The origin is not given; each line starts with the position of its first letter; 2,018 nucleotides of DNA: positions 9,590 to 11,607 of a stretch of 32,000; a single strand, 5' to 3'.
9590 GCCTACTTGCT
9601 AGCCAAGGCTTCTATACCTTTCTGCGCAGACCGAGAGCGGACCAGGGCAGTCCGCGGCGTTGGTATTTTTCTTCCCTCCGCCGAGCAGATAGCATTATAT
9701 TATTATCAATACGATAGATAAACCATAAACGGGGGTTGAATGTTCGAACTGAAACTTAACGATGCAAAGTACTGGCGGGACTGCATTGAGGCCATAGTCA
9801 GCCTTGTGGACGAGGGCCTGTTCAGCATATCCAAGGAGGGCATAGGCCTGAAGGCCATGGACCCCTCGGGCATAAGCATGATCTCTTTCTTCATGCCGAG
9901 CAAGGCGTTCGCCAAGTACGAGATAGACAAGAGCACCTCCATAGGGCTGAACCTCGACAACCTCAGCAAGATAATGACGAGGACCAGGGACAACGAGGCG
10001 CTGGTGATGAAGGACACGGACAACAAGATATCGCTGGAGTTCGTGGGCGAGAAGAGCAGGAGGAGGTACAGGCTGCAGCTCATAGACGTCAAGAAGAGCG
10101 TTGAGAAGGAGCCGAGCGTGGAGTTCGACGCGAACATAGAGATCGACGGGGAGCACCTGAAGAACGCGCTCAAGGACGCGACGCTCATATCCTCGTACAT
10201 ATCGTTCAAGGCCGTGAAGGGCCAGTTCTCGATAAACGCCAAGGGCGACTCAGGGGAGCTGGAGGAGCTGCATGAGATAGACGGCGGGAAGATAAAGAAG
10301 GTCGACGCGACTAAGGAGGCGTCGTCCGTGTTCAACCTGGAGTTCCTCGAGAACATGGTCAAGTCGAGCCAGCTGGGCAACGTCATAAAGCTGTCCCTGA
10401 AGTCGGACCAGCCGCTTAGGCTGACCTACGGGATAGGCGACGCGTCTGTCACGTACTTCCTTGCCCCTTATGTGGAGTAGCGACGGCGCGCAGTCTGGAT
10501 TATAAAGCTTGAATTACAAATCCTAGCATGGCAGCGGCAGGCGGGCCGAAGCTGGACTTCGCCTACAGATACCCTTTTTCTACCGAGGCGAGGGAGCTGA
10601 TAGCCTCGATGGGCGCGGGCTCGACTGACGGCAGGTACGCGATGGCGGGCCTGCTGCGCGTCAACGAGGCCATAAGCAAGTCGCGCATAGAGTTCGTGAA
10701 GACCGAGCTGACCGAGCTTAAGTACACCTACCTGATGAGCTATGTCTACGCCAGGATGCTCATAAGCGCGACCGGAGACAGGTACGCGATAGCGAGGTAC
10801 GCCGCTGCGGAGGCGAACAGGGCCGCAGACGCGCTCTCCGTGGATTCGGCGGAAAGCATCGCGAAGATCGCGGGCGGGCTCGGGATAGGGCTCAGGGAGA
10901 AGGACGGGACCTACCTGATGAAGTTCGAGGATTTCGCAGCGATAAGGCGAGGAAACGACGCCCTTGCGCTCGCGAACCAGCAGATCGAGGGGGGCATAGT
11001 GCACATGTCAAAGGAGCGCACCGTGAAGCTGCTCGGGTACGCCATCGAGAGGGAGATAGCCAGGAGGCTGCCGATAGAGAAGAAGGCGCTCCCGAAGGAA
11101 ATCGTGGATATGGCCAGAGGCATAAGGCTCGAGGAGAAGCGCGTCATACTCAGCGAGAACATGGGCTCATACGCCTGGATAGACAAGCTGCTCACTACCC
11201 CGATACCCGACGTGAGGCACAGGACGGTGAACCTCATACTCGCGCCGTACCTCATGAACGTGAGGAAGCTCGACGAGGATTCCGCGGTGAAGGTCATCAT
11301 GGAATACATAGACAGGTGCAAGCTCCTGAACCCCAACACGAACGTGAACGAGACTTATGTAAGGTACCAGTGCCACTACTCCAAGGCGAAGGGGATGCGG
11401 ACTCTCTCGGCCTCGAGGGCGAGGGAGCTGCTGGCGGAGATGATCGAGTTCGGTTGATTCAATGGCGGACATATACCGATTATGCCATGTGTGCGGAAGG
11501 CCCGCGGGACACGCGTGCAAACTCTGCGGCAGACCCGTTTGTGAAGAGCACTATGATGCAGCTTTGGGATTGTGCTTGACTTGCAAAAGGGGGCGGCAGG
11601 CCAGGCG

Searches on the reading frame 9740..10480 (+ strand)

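Call 70: search_protein_families(library=pfam, proteins=[window:9740-10480:+], max_evalue=0.001)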
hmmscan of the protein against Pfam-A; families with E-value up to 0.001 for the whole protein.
window:9740-10480:+ (246 aa): 2 families
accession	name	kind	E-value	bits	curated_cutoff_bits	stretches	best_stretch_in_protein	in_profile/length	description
PF00705.23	PCNA_N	-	6.2e-21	74.9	20.3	1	1-115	1-119/127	Proliferating cell nuclear antigen, N-terminal domain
PF02747.20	PCNA_C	-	2.5e-09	37.8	23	1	125-243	3-126/128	Proliferating cell nuclear antigen, C-terminal domain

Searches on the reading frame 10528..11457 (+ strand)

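Call 70: search_protein_families(library=pfam, proteins=[window:10528-11457:+], max_evalue=0.001)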
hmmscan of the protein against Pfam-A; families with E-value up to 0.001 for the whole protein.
window:10528-11457:+ (309 aa): 1 family
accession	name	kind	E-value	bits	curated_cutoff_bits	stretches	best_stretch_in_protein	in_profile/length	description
PF18689.6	PriX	-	5.5e-11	43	25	1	215-305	1-87/95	Primase X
